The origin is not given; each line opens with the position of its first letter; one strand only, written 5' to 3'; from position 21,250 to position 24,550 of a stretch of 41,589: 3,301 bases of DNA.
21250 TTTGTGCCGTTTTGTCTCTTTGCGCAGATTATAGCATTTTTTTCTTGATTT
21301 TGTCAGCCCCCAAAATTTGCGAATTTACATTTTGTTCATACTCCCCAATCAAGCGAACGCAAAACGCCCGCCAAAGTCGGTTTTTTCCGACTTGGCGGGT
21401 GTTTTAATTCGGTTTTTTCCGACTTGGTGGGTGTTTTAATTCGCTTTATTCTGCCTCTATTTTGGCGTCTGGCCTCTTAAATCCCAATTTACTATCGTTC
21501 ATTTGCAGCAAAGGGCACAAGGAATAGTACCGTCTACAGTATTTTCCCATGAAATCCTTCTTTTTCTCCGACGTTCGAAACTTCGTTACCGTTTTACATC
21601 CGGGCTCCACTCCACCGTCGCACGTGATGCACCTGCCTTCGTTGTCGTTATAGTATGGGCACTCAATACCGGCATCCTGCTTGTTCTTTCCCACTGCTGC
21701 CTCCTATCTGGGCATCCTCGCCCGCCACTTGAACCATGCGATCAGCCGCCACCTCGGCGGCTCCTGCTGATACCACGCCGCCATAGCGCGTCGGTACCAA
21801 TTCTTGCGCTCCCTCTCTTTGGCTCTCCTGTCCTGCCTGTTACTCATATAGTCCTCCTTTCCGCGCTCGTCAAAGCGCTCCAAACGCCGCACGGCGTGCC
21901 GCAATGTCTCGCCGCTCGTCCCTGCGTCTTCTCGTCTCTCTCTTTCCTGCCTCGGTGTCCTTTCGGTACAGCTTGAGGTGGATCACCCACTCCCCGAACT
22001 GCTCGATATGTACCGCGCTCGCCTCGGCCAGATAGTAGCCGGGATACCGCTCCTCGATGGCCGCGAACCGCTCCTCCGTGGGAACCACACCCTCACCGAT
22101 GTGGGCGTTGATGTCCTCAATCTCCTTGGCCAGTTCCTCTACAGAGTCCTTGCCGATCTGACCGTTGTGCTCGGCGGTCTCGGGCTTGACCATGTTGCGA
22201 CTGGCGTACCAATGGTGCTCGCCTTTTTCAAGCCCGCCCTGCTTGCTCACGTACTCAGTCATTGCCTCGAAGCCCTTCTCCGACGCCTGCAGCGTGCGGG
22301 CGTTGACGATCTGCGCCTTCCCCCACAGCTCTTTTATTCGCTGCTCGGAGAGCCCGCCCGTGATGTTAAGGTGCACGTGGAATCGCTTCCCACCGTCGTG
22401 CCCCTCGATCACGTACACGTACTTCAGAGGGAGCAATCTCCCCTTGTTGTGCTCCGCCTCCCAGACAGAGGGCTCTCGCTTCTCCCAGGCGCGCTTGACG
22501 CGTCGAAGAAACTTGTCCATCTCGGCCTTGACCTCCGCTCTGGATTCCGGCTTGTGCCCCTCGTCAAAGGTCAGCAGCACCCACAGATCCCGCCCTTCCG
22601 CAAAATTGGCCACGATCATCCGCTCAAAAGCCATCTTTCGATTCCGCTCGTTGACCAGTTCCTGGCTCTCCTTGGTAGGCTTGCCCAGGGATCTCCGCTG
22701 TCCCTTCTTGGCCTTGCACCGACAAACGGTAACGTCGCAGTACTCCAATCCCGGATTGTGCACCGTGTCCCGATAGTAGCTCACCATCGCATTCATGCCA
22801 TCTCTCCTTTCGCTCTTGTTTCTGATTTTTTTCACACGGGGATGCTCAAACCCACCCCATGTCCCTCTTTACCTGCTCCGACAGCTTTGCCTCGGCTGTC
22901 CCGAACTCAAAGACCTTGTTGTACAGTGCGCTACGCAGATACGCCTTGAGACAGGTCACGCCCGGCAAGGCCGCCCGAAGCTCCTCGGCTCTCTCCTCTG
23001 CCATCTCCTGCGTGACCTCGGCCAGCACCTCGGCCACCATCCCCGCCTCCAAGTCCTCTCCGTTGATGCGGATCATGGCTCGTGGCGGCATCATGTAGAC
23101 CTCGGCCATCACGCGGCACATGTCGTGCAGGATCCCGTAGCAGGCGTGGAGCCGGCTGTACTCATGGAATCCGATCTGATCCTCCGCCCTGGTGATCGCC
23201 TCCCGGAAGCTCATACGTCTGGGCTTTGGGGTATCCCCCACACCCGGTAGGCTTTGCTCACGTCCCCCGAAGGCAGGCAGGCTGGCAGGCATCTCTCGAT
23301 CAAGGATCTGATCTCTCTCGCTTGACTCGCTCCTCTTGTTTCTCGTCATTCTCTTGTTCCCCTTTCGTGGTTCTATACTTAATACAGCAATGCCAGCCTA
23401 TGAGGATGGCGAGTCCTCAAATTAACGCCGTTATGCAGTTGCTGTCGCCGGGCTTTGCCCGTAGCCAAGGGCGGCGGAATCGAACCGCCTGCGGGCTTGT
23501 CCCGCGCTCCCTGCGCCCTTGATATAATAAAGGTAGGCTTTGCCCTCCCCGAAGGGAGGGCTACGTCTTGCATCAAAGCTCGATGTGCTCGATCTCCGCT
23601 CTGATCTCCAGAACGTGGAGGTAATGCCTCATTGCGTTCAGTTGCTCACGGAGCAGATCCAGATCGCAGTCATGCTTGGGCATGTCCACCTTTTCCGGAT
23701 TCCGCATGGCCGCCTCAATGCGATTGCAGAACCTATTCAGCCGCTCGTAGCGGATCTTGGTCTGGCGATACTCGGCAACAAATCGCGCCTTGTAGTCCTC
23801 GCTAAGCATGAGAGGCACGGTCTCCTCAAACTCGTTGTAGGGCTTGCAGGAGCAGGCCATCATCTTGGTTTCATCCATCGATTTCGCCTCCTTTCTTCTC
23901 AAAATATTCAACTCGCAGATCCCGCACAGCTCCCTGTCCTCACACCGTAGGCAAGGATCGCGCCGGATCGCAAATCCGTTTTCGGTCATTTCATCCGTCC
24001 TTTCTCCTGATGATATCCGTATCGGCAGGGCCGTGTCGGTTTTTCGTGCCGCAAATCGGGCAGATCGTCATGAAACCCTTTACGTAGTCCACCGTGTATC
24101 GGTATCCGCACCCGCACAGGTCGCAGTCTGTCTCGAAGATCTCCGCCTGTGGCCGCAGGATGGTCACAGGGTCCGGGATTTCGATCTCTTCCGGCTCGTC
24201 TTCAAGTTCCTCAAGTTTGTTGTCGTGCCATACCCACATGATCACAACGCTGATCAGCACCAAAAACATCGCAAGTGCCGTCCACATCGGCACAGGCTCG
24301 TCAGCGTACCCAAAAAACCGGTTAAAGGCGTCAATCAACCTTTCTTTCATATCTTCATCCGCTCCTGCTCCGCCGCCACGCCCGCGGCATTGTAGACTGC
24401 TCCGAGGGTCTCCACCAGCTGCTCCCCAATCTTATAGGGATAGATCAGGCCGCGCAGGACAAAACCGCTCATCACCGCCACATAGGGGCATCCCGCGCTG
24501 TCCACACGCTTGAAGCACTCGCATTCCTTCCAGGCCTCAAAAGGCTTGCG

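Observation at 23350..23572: Structured intergenic element: tRNA-like cloverleaf ending in a phiX174/pC194-type nick motif, upstream of an HUH Rep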

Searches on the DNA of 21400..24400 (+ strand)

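Call 9: search_dna_similar(query=window:21400-24400:+, collection=phages, mode=distant, max_rows=30)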
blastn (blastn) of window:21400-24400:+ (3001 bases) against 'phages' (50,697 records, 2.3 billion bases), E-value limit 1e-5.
No match.
